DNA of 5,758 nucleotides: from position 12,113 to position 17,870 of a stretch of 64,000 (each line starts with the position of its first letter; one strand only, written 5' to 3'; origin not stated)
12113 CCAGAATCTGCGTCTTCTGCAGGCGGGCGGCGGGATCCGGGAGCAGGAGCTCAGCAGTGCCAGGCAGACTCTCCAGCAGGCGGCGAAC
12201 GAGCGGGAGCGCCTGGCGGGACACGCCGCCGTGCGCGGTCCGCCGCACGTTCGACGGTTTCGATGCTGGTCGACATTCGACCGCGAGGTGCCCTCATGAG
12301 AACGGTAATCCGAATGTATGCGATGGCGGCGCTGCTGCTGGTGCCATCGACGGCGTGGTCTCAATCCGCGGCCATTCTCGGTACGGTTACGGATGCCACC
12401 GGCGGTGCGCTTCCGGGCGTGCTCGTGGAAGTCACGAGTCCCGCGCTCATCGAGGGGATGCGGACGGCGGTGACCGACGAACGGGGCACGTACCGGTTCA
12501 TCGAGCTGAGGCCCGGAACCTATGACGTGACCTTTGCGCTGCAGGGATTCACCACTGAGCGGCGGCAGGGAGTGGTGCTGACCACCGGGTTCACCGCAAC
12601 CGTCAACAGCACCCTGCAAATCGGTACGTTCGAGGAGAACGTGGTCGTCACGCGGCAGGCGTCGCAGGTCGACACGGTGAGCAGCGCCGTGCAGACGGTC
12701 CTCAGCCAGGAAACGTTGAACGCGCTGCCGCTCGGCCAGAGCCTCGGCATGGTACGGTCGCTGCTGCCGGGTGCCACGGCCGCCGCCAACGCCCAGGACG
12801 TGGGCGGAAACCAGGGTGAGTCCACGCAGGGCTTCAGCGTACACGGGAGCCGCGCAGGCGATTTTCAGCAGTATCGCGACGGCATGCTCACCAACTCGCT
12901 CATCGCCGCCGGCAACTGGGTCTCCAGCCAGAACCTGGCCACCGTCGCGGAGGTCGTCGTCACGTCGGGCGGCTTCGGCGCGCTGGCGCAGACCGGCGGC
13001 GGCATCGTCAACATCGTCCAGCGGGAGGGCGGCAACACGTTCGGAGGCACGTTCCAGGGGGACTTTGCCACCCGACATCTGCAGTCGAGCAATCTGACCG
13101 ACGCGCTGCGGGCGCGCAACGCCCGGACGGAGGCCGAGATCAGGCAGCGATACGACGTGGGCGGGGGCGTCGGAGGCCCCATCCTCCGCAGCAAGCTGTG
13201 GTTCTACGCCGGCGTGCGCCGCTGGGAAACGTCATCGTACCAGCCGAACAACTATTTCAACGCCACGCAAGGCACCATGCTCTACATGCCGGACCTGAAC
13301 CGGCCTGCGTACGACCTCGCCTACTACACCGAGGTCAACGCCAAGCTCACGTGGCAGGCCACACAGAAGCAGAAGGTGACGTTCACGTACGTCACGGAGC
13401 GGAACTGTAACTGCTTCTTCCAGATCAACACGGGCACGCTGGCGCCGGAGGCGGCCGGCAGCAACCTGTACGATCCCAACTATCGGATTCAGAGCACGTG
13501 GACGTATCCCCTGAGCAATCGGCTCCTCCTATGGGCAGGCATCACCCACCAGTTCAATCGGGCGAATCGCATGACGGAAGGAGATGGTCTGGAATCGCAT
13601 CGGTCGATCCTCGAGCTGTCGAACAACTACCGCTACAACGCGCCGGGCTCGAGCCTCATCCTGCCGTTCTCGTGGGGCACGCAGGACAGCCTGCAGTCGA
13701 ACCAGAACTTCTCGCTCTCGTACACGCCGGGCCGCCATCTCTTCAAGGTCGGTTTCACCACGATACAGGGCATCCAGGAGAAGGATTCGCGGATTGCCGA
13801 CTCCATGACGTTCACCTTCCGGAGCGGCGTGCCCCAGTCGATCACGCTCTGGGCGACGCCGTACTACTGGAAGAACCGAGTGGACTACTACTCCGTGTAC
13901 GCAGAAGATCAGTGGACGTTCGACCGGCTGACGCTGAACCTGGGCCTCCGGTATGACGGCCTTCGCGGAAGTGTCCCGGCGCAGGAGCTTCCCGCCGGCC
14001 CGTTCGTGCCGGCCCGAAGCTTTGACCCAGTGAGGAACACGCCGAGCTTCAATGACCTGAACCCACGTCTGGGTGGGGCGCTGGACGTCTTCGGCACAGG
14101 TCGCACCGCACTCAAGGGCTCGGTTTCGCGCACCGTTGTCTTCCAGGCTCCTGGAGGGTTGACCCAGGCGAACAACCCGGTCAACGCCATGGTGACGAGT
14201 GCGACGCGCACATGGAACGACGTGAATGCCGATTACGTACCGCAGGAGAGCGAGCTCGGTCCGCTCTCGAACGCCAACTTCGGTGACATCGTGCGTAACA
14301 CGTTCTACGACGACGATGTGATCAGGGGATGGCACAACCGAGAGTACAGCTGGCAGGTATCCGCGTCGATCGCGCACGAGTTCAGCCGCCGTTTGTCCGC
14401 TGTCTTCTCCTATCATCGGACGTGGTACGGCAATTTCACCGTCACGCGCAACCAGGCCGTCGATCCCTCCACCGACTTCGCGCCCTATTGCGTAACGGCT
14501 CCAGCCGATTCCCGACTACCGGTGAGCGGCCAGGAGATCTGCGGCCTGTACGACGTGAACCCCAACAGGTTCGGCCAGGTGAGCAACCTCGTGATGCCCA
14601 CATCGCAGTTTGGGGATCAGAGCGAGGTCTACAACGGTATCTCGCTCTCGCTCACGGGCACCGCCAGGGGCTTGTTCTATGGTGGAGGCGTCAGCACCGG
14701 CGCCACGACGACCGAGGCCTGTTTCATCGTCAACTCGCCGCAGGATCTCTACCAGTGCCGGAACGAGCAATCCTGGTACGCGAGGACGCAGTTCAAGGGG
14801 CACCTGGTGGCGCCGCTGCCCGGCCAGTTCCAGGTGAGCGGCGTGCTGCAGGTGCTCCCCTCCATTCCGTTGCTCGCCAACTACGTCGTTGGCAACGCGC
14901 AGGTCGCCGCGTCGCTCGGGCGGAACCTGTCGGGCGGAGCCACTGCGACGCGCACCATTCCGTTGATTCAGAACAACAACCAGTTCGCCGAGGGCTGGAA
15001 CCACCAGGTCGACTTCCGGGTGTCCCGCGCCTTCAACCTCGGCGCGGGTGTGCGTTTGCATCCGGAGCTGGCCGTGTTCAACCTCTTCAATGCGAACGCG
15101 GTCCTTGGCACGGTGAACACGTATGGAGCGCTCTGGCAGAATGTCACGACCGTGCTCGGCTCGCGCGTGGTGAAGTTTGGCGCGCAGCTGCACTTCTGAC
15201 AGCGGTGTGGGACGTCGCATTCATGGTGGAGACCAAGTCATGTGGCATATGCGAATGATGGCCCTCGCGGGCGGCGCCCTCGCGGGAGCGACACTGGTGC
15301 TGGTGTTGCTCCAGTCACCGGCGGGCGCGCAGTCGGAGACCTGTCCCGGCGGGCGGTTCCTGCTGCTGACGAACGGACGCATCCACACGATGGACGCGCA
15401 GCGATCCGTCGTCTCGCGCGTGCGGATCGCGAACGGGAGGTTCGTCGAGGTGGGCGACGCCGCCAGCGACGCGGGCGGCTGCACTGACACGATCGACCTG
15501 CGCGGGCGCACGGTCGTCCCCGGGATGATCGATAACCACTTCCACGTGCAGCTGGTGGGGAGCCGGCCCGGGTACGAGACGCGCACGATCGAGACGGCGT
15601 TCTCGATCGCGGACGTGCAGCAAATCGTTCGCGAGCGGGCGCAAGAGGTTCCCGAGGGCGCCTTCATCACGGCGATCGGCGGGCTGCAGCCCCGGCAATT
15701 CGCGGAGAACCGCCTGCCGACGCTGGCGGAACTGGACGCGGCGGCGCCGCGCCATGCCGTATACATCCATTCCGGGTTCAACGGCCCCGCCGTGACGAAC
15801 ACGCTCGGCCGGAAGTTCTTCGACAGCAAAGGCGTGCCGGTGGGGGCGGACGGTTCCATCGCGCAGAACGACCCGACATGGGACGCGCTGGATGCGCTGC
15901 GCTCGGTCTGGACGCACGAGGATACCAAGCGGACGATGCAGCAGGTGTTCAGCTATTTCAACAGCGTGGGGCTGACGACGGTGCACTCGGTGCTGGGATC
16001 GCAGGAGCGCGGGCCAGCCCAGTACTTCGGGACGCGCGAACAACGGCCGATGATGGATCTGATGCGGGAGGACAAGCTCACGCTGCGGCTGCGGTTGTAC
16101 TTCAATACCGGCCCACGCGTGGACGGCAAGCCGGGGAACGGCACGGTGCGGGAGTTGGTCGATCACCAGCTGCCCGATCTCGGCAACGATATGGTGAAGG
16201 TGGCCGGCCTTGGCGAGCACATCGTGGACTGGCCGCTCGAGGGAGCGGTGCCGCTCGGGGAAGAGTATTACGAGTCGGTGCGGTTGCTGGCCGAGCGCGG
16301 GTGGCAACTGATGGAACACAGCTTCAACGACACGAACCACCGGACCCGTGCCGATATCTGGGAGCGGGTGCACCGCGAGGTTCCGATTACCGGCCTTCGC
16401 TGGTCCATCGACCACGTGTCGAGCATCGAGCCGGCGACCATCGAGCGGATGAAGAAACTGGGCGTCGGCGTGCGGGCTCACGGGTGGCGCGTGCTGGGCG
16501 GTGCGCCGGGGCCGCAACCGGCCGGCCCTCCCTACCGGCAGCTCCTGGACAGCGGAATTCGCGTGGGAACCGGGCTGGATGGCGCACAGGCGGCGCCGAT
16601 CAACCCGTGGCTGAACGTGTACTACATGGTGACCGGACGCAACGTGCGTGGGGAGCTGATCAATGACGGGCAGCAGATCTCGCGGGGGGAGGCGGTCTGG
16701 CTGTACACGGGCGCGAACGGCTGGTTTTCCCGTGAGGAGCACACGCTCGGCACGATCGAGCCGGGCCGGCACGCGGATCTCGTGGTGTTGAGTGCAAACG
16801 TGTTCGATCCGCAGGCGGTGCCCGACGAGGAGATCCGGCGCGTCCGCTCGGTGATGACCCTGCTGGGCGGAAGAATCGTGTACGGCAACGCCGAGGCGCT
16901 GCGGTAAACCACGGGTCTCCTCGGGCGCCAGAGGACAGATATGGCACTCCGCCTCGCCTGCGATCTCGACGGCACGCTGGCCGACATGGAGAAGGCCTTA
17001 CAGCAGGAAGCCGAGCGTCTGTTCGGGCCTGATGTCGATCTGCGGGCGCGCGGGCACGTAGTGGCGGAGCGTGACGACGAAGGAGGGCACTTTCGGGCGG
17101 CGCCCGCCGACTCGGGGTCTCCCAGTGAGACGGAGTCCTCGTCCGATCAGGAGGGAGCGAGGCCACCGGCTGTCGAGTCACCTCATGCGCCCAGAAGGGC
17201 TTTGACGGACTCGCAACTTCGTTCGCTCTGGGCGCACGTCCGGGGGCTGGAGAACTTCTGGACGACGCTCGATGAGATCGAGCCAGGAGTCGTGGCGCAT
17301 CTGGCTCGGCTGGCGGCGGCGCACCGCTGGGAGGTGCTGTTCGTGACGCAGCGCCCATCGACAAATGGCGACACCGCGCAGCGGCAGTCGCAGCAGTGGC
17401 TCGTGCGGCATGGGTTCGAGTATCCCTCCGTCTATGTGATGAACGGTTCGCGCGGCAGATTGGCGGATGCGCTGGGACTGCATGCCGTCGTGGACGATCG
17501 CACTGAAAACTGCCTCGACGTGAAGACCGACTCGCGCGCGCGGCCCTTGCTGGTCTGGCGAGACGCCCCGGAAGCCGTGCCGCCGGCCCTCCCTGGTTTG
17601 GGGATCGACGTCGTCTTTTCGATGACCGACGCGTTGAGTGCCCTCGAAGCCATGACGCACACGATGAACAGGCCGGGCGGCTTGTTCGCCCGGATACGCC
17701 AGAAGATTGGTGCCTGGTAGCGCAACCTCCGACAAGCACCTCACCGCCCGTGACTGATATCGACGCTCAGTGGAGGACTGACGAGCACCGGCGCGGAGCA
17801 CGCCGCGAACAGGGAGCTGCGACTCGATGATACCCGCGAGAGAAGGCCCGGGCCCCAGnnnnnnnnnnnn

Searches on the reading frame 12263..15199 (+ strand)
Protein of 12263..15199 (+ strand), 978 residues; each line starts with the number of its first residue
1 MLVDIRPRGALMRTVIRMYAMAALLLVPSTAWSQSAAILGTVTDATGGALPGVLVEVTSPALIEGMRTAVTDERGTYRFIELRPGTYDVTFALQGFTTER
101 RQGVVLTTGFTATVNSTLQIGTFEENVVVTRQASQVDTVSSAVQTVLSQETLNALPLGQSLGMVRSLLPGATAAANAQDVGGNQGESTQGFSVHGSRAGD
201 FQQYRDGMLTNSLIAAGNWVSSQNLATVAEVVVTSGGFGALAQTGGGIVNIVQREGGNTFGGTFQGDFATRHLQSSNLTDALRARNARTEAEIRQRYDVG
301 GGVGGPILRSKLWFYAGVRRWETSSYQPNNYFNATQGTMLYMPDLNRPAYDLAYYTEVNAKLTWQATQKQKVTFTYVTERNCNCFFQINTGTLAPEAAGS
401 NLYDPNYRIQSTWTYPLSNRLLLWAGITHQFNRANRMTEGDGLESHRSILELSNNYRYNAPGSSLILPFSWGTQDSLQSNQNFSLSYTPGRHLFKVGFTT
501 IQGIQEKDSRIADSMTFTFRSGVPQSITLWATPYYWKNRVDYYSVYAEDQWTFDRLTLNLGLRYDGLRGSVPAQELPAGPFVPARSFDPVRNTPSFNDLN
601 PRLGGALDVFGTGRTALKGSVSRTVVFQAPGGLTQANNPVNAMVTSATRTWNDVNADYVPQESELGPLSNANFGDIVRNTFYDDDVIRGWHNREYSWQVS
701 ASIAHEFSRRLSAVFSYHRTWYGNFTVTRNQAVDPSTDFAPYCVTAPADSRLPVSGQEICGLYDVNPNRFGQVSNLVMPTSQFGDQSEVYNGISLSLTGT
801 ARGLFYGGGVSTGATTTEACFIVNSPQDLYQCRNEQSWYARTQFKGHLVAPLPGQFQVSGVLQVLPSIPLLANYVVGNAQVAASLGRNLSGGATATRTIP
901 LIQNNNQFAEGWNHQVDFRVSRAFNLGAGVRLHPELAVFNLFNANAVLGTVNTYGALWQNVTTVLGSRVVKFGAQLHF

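Call 18: search_protein_families(library=pfam, proteins=[window:12263-15199:+], max_evalue=0.001)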
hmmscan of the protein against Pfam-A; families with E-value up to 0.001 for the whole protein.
window:12263-15199:+ (978 aa): 4 families
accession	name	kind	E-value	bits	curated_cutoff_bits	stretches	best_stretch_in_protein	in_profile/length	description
PF25183.1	OMP_b-brl_4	-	3.9e-16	59.1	30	1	356-741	155-575/838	Outer membrane beta barrel domain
PF13620.12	CarboxypepD_reg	-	1.2e-15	58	32.3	1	38-119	2-82/82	Carboxypeptidase regulatory-like domain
PF13715.12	CarbopepD_reg_2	-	8.9e-07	29.3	32.2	1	39-129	2-87/88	CarboxypepD_reg-like domain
PF17210.9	SdrD_B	-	1.5e-05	25.6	29.7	1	44-97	18-71/112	SdrD B-like domain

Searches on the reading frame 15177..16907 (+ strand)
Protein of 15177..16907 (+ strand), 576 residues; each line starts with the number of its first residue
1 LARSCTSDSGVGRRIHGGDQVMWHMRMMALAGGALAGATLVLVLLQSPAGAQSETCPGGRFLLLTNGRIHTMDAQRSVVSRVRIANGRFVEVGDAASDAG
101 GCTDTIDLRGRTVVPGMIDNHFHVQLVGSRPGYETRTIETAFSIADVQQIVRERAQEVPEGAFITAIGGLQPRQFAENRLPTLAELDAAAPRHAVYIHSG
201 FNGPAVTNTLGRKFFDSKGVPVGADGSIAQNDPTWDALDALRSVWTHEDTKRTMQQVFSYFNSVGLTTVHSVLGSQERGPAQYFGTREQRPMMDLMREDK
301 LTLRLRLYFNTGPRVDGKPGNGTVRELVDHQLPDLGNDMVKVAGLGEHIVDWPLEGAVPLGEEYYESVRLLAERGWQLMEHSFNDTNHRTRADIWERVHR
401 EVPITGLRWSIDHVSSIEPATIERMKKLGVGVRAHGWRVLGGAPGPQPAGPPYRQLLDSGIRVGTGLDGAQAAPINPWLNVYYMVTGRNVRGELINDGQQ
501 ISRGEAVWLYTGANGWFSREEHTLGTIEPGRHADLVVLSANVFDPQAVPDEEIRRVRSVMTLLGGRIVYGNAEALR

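Call 18: search_protein_families(library=pfam, proteins=[window:15177-16907:+], max_evalue=0.001)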
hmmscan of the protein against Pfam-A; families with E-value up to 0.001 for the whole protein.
window:15177-16907:+ (576 aa): 2 families
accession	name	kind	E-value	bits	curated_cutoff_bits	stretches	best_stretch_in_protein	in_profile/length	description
PF07969.17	Amidohydro_3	-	1.9e-62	212.7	29.7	1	104-569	1-472/472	Amidohydrolase family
PF01979.26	Amidohydro_1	-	1.2e-06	28.5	25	1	452-567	234-344/345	Amidohydrolase family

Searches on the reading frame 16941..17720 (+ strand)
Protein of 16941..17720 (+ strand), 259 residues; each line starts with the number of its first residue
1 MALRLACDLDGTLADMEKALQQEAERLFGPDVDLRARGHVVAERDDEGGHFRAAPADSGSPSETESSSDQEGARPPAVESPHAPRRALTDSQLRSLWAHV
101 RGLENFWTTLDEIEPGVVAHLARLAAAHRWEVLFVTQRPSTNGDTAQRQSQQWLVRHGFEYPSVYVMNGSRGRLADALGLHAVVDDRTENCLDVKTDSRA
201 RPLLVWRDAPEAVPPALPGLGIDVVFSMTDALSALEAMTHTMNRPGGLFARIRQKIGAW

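Call 18: search_protein_families(library=pfam, proteins=[window:16941-17720:+], max_evalue=0.001)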
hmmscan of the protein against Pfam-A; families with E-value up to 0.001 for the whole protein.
window:16941-17720:+ (259 aa): 1 family
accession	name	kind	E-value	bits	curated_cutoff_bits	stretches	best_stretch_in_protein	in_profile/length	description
PF06941.18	NT5C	-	0.00014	22.3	24.8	0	91-193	48-142/180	5' nucleotidase, deoxy (Pyrimidine), cytosolic type C protein (NT5C)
